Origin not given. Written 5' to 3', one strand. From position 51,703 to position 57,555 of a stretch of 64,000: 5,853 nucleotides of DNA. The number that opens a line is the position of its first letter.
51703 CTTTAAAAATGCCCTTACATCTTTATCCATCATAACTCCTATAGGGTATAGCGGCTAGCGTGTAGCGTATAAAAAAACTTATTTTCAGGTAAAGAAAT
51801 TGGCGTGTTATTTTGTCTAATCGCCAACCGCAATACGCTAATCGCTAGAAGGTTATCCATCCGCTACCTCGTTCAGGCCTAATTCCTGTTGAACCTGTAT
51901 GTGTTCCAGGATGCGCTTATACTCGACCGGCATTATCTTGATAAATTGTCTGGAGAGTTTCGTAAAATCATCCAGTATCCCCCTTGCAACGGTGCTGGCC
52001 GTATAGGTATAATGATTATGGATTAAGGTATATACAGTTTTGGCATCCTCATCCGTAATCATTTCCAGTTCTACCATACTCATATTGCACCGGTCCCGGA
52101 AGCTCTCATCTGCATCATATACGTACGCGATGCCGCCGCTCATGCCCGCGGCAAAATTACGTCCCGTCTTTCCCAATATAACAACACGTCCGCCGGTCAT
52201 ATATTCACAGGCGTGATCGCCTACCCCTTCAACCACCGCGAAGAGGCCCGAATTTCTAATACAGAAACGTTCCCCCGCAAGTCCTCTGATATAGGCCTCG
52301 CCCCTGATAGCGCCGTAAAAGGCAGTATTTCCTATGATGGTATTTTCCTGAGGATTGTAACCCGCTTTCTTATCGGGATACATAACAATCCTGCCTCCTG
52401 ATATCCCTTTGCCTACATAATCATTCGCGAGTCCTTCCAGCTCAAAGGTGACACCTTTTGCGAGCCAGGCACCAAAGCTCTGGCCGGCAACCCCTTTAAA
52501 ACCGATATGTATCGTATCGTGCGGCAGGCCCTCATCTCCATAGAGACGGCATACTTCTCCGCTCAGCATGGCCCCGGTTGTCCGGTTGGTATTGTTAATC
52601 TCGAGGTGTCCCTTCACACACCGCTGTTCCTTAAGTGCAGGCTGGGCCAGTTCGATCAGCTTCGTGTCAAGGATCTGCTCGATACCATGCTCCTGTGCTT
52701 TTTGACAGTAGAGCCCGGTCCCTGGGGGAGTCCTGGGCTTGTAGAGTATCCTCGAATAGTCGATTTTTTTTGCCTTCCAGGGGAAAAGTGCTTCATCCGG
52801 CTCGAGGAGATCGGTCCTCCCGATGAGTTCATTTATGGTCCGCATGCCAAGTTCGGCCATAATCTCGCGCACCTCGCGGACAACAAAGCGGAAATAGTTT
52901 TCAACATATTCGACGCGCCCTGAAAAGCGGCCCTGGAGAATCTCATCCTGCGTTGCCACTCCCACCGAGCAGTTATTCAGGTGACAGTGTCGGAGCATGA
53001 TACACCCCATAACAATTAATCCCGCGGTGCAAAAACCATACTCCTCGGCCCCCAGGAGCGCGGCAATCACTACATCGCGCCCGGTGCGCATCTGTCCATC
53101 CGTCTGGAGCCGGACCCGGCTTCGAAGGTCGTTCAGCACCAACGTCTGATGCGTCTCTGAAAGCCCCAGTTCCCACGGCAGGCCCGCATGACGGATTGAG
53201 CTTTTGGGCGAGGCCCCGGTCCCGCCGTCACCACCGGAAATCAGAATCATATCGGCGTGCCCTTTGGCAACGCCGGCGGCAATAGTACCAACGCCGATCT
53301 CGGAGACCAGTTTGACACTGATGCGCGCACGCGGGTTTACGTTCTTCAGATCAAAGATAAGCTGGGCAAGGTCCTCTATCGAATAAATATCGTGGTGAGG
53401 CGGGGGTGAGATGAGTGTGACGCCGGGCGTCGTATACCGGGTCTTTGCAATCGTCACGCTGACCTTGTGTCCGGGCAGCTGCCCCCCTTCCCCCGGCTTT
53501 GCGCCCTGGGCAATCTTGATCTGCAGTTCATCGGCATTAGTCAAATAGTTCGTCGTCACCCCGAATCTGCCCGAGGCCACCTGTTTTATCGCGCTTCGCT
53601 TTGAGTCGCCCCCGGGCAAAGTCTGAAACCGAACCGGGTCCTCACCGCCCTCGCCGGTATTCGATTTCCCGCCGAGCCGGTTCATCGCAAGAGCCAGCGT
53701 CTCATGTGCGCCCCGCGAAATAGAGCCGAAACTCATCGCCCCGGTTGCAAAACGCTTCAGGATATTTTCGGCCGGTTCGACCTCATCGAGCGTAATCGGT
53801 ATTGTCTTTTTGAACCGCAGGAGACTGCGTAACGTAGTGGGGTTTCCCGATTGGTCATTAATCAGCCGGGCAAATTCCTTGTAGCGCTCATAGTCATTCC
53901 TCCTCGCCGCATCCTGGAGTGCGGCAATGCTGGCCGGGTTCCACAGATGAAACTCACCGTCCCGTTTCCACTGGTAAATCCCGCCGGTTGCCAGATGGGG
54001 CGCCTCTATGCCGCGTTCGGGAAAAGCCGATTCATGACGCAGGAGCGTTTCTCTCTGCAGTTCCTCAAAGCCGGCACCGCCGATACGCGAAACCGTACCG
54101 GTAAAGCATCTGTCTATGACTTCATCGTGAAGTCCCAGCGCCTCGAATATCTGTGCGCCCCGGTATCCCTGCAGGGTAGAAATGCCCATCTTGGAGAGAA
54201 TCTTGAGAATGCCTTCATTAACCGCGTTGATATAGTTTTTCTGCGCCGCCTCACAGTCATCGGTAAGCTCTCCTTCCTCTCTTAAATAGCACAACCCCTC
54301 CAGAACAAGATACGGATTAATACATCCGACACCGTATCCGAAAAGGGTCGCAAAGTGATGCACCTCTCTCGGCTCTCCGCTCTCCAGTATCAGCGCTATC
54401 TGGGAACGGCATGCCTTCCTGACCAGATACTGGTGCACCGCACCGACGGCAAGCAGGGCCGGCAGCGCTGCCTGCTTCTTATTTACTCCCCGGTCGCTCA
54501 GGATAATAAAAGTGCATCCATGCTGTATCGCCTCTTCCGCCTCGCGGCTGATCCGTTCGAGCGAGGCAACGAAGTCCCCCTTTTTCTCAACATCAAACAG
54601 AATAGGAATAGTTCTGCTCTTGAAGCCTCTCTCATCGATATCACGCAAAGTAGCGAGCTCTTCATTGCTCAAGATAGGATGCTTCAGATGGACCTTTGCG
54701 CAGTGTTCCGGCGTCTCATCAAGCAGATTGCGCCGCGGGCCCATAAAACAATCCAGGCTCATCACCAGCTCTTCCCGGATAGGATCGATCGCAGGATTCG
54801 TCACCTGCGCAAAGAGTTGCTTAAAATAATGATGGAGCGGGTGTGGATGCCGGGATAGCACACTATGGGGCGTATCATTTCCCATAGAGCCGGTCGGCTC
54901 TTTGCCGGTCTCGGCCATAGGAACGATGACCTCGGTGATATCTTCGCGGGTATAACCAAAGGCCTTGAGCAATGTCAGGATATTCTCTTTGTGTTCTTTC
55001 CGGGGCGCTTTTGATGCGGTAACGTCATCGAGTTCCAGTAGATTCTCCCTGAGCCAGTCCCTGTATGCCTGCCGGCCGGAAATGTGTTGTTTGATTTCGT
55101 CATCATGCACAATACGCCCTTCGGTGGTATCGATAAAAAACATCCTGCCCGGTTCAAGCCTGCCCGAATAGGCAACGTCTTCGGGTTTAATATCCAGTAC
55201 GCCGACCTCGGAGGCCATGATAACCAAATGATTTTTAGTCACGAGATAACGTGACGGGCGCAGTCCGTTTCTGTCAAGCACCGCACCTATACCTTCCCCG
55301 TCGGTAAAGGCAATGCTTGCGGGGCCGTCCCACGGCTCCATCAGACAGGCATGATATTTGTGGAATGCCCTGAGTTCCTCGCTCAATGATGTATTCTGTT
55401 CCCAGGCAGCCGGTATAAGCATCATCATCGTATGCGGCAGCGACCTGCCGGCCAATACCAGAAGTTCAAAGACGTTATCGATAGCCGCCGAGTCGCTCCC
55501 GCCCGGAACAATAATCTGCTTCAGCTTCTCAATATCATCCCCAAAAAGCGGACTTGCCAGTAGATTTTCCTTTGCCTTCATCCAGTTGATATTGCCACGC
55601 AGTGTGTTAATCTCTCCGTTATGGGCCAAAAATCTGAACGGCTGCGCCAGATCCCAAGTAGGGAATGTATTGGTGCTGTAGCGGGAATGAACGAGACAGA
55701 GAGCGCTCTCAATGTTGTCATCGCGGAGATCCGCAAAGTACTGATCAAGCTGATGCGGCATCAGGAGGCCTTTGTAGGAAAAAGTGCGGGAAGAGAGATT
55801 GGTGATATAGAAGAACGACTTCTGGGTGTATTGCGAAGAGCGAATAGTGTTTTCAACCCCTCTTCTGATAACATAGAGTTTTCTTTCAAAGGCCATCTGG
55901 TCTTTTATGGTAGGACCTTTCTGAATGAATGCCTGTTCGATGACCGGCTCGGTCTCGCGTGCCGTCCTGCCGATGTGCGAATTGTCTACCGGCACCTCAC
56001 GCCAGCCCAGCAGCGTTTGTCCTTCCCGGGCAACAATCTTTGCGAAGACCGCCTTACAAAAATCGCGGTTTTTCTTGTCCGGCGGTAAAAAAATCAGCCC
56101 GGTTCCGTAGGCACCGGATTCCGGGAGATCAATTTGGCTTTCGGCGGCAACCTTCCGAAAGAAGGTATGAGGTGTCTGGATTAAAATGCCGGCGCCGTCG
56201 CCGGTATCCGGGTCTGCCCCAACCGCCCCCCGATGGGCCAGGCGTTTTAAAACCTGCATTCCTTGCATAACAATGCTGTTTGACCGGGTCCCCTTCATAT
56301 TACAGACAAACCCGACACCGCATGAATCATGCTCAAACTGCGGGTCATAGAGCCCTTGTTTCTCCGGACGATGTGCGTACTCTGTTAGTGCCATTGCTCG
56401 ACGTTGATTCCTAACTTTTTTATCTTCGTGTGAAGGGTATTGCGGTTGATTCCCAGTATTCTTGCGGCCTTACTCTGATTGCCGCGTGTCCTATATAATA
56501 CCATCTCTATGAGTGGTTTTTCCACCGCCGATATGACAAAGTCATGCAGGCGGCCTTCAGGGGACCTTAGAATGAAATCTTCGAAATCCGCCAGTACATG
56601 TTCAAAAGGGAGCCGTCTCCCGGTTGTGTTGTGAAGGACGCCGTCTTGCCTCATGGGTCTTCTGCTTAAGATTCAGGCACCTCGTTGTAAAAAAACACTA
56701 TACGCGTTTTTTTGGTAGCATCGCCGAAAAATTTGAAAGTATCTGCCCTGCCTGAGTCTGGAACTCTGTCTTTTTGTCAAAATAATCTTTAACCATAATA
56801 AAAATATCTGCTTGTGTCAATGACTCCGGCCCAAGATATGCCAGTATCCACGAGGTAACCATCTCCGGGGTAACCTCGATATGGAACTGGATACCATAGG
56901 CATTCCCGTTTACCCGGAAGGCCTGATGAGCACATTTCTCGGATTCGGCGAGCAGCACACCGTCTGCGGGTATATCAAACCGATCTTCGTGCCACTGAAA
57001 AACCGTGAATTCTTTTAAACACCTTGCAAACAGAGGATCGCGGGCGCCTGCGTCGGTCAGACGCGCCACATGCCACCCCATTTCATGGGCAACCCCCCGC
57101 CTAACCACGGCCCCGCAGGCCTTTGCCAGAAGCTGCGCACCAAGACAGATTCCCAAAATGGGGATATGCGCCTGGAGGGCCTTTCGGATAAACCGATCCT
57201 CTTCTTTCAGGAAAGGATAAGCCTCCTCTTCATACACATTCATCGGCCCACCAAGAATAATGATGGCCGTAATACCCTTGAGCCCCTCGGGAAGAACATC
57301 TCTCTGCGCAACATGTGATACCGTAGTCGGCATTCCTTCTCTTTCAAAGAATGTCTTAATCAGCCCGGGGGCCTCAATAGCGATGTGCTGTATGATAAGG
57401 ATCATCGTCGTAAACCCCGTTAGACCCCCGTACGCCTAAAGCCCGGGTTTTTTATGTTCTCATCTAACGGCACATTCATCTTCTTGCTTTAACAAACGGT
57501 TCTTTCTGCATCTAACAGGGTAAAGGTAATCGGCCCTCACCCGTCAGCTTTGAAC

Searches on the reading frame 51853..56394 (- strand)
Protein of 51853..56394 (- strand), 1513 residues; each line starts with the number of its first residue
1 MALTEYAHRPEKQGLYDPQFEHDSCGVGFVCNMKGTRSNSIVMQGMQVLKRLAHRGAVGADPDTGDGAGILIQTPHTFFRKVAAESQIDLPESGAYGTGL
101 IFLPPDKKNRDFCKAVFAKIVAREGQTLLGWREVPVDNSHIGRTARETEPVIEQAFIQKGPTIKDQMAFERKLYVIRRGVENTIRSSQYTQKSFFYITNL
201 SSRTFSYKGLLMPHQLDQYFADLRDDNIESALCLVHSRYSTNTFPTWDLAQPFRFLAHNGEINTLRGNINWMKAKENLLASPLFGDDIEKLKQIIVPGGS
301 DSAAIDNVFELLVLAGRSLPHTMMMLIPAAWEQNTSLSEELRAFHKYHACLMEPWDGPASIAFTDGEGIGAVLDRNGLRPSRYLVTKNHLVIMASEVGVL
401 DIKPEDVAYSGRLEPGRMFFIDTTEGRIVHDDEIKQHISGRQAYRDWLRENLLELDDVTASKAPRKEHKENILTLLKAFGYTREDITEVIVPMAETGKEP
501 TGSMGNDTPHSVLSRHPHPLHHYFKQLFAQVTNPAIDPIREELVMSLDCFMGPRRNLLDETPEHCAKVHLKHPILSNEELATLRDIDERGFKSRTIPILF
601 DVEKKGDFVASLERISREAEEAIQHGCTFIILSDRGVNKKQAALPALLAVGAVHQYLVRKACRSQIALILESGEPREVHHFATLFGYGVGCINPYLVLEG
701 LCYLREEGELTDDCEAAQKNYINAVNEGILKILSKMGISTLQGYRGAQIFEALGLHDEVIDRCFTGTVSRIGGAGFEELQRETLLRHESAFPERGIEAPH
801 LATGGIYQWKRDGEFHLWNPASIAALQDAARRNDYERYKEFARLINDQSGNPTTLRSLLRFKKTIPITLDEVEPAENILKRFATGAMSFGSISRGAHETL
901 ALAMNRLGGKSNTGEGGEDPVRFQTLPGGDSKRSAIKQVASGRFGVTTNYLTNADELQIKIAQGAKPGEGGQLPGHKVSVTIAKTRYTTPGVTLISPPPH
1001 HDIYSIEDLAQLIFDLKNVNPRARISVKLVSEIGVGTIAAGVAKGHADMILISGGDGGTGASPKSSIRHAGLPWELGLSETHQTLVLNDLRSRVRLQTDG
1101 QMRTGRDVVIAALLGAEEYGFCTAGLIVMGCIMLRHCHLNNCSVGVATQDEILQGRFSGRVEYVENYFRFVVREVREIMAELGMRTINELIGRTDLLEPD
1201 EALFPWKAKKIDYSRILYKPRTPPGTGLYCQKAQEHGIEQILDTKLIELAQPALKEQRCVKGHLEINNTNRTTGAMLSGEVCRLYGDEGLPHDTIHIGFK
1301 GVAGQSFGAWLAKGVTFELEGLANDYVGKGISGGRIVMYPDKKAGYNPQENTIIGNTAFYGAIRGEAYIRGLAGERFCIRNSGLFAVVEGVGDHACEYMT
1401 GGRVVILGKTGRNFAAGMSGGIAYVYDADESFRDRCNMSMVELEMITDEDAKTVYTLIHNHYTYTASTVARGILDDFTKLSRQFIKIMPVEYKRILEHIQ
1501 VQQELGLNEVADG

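Call 8: search_protein_families(library=pfam, proteins=[window:51853-56394:-])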
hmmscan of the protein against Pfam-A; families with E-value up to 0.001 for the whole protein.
window:51853-56394:- (1513 aa): 4 families
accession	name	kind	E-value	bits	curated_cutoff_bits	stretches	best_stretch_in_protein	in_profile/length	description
PF00310.26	GATase_2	-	5.9e-181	602.2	19.9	1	25-447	1-420/420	Glutamine amidotransferases class-II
PF01645.23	Glu_synthase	-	5.2e-146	487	20.4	1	819-1184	4-368/369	Conserved region in glutamate synthase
PF04898.20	Glu_syn_central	-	1.1e-114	383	22.8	1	476-756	3-277/277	Glutamate synthase central domain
PF01493.24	GXGXG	-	2.3e-83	278.9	32.5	1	1265-1452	2-189/190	GXGXG motif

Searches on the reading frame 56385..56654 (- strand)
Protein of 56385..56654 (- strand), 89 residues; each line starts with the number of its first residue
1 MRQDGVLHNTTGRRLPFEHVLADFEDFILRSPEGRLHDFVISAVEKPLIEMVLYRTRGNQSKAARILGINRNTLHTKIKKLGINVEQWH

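Call 8: search_protein_families(library=pfam, proteins=[window:56385-56654:-])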
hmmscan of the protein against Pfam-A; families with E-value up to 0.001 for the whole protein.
window:56385-56654:- (89 aa): 3 families
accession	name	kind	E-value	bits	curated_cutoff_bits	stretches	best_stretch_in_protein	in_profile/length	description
PF02954.25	HTH_8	-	5.3e-16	58.5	22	1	43-81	4-42/42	Bacterial regulatory protein, Fis family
PF05225.22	HTH_psq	-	0.00037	20.6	20.4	1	60-85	19-43/45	helix-turn-helix, Psq domain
PF13556.12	HTH_30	-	0.0004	20.5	27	1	53-81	8-36/59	PucR C-terminal helix-turn-helix domain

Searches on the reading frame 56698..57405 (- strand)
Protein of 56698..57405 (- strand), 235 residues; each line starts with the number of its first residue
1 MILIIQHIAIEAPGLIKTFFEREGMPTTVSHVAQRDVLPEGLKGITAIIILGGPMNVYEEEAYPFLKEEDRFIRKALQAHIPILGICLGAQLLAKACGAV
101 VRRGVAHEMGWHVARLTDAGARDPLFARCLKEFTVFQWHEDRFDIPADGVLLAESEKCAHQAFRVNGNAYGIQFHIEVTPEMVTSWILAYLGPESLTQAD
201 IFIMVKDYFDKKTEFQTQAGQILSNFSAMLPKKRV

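Call 8: search_protein_families(library=pfam, proteins=[window:56698-57405:-])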
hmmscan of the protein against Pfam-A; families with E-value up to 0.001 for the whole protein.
window:56698-57405:- (235 aa): 3 families
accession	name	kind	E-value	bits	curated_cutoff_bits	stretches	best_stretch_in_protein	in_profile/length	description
PF00117.34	GATase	-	7.1e-23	81.7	22.8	1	41-181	39-176/190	Glutamine amidotransferase class-I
PF07722.19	Peptidase_C26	-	3.2e-06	27.5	20.5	1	23-107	37-132/219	Peptidase C26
PF07685.20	GATase_3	-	0.00024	21.2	27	1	46-96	41-91/196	CobB/CobQ-like glutamine amidotransferase domain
